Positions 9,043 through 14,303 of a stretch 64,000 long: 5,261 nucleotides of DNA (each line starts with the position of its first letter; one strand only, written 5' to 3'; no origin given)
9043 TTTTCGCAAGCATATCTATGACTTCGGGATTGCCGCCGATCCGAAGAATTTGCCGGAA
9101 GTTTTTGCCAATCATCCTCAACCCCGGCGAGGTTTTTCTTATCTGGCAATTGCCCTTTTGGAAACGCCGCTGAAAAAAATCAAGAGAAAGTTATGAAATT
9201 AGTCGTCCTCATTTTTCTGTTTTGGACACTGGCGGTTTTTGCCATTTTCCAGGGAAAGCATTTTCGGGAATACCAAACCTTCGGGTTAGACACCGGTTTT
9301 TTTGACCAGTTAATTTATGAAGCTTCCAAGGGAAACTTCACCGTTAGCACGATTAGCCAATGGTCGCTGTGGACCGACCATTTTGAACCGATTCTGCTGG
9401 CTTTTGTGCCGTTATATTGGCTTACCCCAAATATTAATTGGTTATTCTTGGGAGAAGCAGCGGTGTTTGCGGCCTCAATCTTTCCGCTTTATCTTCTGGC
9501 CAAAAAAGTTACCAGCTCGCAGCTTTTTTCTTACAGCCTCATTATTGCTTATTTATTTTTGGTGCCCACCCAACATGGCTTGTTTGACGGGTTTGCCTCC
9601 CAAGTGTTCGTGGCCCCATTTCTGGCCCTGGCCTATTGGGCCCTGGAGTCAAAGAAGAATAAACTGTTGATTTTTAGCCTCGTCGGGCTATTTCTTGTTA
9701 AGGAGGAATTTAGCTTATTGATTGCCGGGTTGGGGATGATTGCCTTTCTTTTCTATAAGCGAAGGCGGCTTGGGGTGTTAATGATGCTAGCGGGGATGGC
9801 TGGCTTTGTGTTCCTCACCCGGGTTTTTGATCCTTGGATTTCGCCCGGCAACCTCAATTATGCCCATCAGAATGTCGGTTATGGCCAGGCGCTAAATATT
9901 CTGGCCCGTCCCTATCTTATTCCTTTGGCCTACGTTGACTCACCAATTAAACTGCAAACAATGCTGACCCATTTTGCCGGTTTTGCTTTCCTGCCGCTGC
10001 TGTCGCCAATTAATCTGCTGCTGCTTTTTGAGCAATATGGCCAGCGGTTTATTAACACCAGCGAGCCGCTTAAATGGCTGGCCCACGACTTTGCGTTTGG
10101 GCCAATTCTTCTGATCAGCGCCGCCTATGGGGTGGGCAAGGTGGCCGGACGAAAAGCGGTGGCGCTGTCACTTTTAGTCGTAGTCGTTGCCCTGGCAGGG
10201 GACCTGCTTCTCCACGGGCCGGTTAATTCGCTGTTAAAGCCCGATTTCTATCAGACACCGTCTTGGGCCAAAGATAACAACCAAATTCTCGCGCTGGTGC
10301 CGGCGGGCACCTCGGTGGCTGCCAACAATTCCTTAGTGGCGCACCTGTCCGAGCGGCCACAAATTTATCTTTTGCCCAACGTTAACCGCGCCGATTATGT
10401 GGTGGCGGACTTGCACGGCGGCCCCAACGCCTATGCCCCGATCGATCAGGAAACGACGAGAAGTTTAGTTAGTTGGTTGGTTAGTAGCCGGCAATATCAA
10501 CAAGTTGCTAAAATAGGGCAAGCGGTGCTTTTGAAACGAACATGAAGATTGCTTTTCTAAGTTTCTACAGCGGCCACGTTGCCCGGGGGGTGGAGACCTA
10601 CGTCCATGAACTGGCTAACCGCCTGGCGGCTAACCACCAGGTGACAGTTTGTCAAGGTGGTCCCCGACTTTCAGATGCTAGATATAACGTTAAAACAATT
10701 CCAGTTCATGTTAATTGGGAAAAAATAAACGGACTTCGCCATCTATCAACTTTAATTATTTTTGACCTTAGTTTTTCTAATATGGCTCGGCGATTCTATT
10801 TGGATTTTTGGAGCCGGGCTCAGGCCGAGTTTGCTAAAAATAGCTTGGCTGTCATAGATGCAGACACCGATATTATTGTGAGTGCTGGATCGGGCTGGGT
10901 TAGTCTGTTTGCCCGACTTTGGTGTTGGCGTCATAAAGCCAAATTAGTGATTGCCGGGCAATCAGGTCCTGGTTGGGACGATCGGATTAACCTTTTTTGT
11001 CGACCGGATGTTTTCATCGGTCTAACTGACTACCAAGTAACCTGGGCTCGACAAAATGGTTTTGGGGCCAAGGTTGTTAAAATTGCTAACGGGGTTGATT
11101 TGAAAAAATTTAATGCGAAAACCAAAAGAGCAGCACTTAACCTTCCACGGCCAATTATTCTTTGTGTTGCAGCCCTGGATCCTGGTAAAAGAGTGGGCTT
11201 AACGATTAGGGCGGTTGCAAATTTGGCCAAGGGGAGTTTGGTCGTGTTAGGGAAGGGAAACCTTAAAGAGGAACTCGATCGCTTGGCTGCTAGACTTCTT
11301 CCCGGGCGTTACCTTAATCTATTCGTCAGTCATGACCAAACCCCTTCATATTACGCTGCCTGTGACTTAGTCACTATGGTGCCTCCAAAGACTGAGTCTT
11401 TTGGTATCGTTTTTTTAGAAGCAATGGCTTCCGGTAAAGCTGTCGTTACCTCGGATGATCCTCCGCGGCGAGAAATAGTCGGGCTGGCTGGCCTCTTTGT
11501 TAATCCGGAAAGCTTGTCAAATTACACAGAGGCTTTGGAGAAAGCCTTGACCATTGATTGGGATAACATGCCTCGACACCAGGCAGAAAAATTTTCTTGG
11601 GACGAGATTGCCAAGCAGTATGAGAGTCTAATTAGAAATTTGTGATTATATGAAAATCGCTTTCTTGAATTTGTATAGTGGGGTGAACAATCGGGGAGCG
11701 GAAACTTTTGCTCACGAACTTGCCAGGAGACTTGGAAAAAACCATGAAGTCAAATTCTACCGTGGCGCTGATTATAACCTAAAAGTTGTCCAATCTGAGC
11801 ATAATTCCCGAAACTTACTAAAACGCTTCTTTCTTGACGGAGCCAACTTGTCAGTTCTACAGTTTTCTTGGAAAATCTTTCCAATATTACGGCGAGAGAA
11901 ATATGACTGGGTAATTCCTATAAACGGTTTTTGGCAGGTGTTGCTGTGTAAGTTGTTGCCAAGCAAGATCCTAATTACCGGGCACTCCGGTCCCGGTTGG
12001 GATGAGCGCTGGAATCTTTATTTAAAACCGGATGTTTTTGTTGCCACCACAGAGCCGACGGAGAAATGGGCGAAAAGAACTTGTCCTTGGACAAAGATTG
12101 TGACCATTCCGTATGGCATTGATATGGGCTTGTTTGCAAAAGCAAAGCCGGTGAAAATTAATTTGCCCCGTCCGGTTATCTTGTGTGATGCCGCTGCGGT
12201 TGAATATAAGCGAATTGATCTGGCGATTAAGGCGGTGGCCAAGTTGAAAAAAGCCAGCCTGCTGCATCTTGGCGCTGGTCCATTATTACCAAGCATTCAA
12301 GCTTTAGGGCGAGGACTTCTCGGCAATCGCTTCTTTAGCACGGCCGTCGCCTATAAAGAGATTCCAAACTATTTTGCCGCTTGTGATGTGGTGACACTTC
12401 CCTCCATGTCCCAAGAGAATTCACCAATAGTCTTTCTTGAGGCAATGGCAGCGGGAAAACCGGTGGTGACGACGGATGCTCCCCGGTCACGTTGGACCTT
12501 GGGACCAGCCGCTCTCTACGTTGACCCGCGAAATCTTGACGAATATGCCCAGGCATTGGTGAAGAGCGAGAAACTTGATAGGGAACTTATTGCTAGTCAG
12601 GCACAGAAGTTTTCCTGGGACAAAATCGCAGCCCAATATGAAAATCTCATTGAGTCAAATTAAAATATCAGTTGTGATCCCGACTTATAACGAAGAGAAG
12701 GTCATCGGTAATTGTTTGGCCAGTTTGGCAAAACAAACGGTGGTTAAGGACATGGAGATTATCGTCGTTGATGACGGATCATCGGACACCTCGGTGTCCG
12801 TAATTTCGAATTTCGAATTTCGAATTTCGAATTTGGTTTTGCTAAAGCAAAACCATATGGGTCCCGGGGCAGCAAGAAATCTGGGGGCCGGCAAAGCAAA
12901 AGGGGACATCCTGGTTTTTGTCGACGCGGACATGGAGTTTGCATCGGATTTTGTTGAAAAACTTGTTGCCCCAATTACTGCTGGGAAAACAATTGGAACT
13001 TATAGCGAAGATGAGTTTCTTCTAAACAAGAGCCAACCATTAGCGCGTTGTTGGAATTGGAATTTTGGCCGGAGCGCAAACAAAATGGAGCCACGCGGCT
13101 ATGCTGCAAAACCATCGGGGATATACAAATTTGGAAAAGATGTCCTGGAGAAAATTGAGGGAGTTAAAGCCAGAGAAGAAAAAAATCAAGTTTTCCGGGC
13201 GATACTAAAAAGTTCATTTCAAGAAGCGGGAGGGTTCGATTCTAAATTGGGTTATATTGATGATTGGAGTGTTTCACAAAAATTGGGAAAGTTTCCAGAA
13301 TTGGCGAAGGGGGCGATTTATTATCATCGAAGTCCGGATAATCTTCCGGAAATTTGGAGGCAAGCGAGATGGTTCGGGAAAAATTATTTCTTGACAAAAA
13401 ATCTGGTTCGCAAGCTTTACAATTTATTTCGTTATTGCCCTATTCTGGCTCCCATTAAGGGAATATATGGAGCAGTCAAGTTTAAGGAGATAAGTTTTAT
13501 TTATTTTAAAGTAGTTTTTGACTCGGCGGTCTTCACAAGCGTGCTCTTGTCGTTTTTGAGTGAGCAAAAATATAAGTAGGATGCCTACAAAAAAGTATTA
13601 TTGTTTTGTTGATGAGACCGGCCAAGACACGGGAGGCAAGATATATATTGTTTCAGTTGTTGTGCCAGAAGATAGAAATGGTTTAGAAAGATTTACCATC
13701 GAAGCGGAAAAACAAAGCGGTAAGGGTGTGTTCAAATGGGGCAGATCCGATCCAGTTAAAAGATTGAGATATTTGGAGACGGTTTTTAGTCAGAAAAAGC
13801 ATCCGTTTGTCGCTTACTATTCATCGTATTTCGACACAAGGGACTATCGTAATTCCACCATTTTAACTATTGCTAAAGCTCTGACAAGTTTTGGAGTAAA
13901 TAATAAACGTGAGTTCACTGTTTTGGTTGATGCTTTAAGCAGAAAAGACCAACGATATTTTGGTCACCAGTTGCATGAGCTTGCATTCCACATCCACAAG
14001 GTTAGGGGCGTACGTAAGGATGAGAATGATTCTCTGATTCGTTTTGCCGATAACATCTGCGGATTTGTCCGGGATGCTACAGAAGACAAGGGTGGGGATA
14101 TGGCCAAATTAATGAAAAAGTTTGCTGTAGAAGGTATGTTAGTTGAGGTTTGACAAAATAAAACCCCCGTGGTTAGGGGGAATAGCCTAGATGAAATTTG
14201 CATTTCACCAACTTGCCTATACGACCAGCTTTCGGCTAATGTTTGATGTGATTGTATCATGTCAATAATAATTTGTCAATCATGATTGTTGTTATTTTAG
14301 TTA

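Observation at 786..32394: Very large glycosylation supercluster with about 10 paralogous GT-C-type polytopic membrane proteins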

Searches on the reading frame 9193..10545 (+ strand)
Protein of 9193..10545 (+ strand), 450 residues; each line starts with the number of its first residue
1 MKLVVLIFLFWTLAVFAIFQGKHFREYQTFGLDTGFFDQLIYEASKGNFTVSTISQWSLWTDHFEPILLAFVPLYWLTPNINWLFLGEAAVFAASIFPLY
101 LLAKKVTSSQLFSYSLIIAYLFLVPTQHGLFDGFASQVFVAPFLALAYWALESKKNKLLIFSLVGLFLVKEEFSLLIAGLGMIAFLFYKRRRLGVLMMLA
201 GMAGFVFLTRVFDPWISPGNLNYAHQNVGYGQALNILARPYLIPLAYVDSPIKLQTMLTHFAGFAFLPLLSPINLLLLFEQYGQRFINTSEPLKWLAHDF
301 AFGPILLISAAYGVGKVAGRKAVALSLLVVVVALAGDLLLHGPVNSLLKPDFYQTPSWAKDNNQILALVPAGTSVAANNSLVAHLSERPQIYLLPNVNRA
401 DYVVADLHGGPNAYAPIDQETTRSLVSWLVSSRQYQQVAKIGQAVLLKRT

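Call 4: search_protein_families(library=pfam, proteins=[window:9193-10545:+], max_evalue=0.01)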
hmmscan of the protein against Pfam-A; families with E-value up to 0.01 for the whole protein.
window:9193-10545:+ (450 aa): 1 family
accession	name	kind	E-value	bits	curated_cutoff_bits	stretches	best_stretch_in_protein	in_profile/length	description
PF09852.15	DUF2079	-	4.9e-46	158.2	28.2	1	29-440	7-453/459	Predicted membrane protein (DUF2079)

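Call 12: find_encoding_contigs(protein=window:9193-10545:+, flank=10000, max_places=6)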
Protein window:9193-10545:+ (450 aa): 4 contigs read that carry it; 2 places shown.
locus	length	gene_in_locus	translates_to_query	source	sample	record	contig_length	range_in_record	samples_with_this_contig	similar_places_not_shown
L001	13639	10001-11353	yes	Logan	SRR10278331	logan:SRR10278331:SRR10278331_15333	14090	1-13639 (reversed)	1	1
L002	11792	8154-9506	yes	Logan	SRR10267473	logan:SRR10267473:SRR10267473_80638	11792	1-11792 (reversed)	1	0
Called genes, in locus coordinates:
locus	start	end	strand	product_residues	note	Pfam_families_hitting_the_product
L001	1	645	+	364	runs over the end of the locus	?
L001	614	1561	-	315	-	PF01073:3Beta_HSD, PF01370:Epimerase, PF02719:Polysacc_synt_2, PF04321:RmlD_sub_bind, PF05368:NmrA, PF13460:NAD_binding_10, PF16363:GDP_Man_Dehyd, PF07993:NAD_binding_4 (weak)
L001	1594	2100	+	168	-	PF13439:Glyco_transf_4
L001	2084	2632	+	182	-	PF00534:Glycos_transf_1, PF13692:Glyco_trans_1_4, PF20706:GT4-conflict (weak), PF13524:Glyco_trans_1_2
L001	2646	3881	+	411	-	-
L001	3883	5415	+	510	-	PF10131:PTPS_related (weak)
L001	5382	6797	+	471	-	PF13231:PMT_2 (weak)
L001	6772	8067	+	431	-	PF13231:PMT_2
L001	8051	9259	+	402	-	PF01943:Polysacc_synt, PF13440:Polysacc_synt_3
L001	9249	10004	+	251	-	PF00535:Glycos_transf_2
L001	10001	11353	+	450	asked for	PF09852:DUF2079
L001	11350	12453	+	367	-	PF13439:Glyco_transf_4, PF00534:Glycos_transf_1, PF13692:Glyco_trans_1_4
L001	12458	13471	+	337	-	PF13439:Glyco_transf_4, PF00534:Glycos_transf_1, PF13692:Glyco_trans_1_4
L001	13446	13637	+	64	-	?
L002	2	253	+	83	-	?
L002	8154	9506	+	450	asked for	PF09852:DUF2079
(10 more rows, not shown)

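Call 24: search_protein_families(library=ncbifam, proteins=[window:9193-10545:+], max_evalue=0.001)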
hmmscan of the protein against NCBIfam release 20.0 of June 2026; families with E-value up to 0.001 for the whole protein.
window:9193-10545:+ (450 aa): 0 families

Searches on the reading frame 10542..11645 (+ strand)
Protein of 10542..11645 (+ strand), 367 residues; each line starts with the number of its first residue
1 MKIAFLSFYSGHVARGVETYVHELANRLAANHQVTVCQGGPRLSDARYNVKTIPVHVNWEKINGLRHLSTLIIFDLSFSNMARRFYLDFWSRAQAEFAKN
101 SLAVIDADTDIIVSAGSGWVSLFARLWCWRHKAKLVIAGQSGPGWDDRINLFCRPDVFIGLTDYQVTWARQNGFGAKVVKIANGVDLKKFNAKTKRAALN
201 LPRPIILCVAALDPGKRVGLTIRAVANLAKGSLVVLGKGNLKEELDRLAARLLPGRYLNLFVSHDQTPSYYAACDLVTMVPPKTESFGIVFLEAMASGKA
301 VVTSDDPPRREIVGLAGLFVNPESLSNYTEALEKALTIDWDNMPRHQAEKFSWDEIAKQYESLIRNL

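Call 4: search_protein_families(library=pfam, proteins=[window:10542-11645:+], max_evalue=0.01)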
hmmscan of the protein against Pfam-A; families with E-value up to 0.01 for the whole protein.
window:10542-11645:+ (367 aa): 4 families
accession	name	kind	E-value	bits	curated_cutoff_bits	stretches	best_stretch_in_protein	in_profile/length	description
PF00534.26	Glycos_transf_1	-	2.2e-22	79.8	26.4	1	196-342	8-160/172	Glycosyl transferases group 1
PF13692.12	Glyco_trans_1_4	-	7.9e-19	68.8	27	1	203-336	1-140/142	Glycosyl transferases group 1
PF13439.12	Glyco_transf_4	-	5.4e-09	36.7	28.5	1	15-188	2-169/170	Glycosyltransferase Family 4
PF13579.12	Glyco_trans_4_4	-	4.8e-05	24.2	29.7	1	16-173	2-146/158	Glycosyl transferase 4-like domain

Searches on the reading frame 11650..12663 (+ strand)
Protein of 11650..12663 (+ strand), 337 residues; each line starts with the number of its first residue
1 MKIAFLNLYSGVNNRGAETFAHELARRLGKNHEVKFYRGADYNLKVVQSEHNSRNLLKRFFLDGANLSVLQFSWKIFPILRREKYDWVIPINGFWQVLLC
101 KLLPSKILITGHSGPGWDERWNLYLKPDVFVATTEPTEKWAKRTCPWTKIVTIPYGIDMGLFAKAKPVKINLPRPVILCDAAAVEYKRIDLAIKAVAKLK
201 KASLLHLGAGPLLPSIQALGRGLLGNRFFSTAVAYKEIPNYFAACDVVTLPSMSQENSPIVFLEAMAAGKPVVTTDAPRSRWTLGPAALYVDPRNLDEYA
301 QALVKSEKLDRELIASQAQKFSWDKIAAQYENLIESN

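Call 5: search_protein_families(library=pfam, proteins=[window:11650-12663:+], max_evalue=0.01)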
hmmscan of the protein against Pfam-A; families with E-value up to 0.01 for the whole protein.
window:11650-12663:+ (337 aa): 4 families
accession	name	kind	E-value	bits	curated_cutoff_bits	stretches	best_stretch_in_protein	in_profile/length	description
PF13692.12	Glyco_trans_1_4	-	5.7e-21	75.7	27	1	175-305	2-138/142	Glycosyl transferases group 1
PF00534.26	Glycos_transf_1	-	5.8e-20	72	26.4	1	167-308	8-157/172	Glycosyl transferases group 1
PF13439.12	Glyco_transf_4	-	3.9e-12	47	28.5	1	16-159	3-168/170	Glycosyltransferase Family 4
PF13524.12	Glyco_trans_1_2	-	0.0079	16.6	25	0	229-320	31-127/144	Glycosyl transferase-like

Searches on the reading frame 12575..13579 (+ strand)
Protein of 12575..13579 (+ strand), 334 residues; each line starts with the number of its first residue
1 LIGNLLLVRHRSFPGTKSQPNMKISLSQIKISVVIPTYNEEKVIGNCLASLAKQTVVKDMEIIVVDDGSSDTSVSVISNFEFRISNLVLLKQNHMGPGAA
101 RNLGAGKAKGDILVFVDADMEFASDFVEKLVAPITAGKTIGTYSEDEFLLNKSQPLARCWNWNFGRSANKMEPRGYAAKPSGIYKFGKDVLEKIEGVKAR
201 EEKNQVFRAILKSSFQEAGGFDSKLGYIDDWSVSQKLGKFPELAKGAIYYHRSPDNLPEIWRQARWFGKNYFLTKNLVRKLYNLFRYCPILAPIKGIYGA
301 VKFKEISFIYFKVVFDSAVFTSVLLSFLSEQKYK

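Call 5: search_protein_families(library=pfam, proteins=[window:12575-13579:+], max_evalue=0.01)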
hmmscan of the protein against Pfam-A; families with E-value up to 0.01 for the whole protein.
window:12575-13579:+ (334 aa): 3 families
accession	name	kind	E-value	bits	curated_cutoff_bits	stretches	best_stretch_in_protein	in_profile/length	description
PF00535.33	Glycos_transf_2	-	3.5e-31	108.8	23.3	1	32-138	1-108/168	Glycosyl transferase family 2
PF10111.15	Glyco_tranf_2_2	-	2.7e-17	63.6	27.3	1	32-269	1-234/276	Glycosyltransferase like family 2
PF13641.12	Glyco_tranf_2_3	-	4.6e-11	43.6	27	1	31-155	3-131/230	Glycosyltransferase like family 2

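Call 24: search_protein_families(library=ncbifam, proteins=[window:12662-13579:+], max_evalue=0.001)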
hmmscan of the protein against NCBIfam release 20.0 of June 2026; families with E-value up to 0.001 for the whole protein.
window:12662-13579:+ (305 aa): 25 families
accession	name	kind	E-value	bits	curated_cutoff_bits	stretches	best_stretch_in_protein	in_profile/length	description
NF041875.1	EPS_EpsD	equivalog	1.9e-26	93.3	370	1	2-103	1-102/325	exopolysaccharide biosynthesis glycosyltransferase EpsD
NF007482.0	PRK10073.1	equivalog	4.1e-23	81.9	423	1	1-102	7-107/334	glycosyltransferase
TIGR04283.1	glyco_like_mftF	equivalog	1.2e-20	74.1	182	1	2-114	1-107/221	TIGR04283 family arsenosugar biosynthesis glycosyltransferase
TIGR03965.1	mycofact_glyco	equivalog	9.8e-19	67.6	280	1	2-106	76-180/467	mycofactocin biosynthesis glycosyltransferase MftF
NF047683.1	TeichurnBiosyTuaG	equivalog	3.2e-15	56.5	400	1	2-129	8-135/252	teichuronic acid biosynthesis protein TuaG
TIGR03937.1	PgaC_IcaA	equivalog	1.3e-14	54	422.3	1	1-113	46-158/407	poly-beta-1,6-N-acetyl-D-glucosamine synthase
NF010496.0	PRK13915.1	equivalog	2.1e-14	53.3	262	1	1-111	32-148/307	glucosyl-3-phosphoglycerate synthase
NF038302.1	EPS_HpsE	equivalog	2.4e-13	49.7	300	1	2-115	3-121/307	hormogonium polysaccharide biosynthesis glycosyltransferase HpsE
TIGR04242.1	nodulat_NodC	equivalog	4e-13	49.1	550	1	2-107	50-158/395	chitooligosaccharide synthase NodC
NF050050.1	ProtGlycPglI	equivalog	5.4e-13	49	500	1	1-108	3-111/306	GalNAc(5)-diNAcBac-PP-undecaprenol beta-1,3-glucosyltransferase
NF038299.1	EPS_HpsN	equivalog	1.6e-12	47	425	1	1-113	2-114/317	hormogonium polysaccharide biosynthesis glycosyltransferase HpsN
NF007986.1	PRK10714.1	equivalog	2.1e-12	46.7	529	1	1-108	7-118/316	undecaprenyl-phosphate 4-deoxy-4-formamido-L-arabinose transferase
NF041394.1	GtaseAglG_Halo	equivalog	4.1e-12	46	440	1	1-136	2-140/304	glucosyl-dolichyl phosphate glucuronosyltransferase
TIGR03111.1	glyc2_xrt_Gpos1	hypoth_equivalog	3.6e-10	39.2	363.95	1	2-106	51-157/439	TIGR03111 family XrtG-associated glycosyltransferase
NF047588.1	GlcsyltransPgfSStrep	equivalog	6.5e-10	38.7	500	1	1-108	2-113/308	glycosyltransferase PgfS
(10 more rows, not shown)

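Call 37: search_solved_structures(query=window:12638-13579:+, max_evalue=0.001)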
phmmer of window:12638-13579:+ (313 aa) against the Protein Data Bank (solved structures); distinct sequences matched with E-value up to 0.001: 36.
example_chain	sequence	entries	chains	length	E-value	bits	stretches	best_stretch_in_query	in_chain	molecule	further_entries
2z87_A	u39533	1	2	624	9.5e-22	80.9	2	10-101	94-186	Chondroitin synthase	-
2z86_A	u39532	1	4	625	9.5e-22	80.9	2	10-101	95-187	Chondroitin synthase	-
5hea_A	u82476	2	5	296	1.6e-16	63.7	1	10-111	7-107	Putative glycosyltransferase (GalT1)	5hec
5tze_C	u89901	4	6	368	9.3e-15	57.9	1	9-101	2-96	Glycosyl transferase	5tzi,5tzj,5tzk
5tz8_A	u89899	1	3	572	2e-14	56.8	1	9-101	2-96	Glycosyl transferase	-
6p61_A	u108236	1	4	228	1.6e-12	50.5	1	10-113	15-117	Glycosyltransferase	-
3bcv_A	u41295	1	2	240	4.5e-12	49.1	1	9-105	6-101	Putative glycosyltransferase protein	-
9omm_A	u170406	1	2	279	1.5e-11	47.4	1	8-104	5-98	Glycosyltransferase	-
9omh_A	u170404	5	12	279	1.5e-11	47.4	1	8-104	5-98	Glycosyltransferase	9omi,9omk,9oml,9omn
9omj_A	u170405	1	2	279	2e-11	46.9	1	9-104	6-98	Glycosyltransferase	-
9bhc_C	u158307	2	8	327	7.5e-11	45.1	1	9-124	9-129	Undecaprenyl-phosphate 4-deoxy-4-formamido-L-arabinose transferase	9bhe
9hwj_A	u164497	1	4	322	9.4e-11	44.7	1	9-123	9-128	Undecaprenyl-phosphate 4-deoxy-4-formamido-L-arabinose transferase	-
8vxh_A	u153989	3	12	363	9.6e-11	44.7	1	9-124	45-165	Undecaprenyl-phosphate 4-deoxy-4-formamido-L-arabinose transferase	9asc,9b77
8bz8_A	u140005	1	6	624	6.4e-10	42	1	5-102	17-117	Glycosyltransferase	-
8bz4_A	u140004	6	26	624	6.5e-10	42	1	5-102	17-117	Glycosyltransferase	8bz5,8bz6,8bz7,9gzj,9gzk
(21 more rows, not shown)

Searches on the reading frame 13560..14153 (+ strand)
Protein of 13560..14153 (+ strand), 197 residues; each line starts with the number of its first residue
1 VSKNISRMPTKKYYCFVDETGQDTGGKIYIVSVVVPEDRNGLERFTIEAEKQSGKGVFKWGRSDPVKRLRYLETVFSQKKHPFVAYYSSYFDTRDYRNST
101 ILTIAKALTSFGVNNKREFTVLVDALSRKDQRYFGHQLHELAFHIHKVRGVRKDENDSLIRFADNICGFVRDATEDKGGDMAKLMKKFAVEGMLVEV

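Call 5: search_protein_families(library=pfam, proteins=[window:13560-14153:+], max_evalue=0.01)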
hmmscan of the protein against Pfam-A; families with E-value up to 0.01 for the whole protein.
window:13560-14153:+ (197 aa): 1 family
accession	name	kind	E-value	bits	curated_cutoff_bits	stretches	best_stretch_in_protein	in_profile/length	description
PF12686.12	DUF3800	-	0.0085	17.2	21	0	14-171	1-147/149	Protein of unknown function (DUF3800)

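Call 25: search_protein_families(library=pfam, proteins=[window:13560-14153:+], max_evalue=10)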
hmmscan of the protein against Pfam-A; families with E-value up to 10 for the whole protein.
window:13560-14153:+ (197 aa): 2 families
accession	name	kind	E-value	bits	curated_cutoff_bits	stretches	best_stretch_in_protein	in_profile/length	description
PF12686.12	DUF3800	-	0.0085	17.2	21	1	14-171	1-147/149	Protein of unknown function (DUF3800)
PF16348.10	CoV_NSP4_C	-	0.02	16.2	27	1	85-115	49-79/96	Coronavirus replicase NSP4, C-terminal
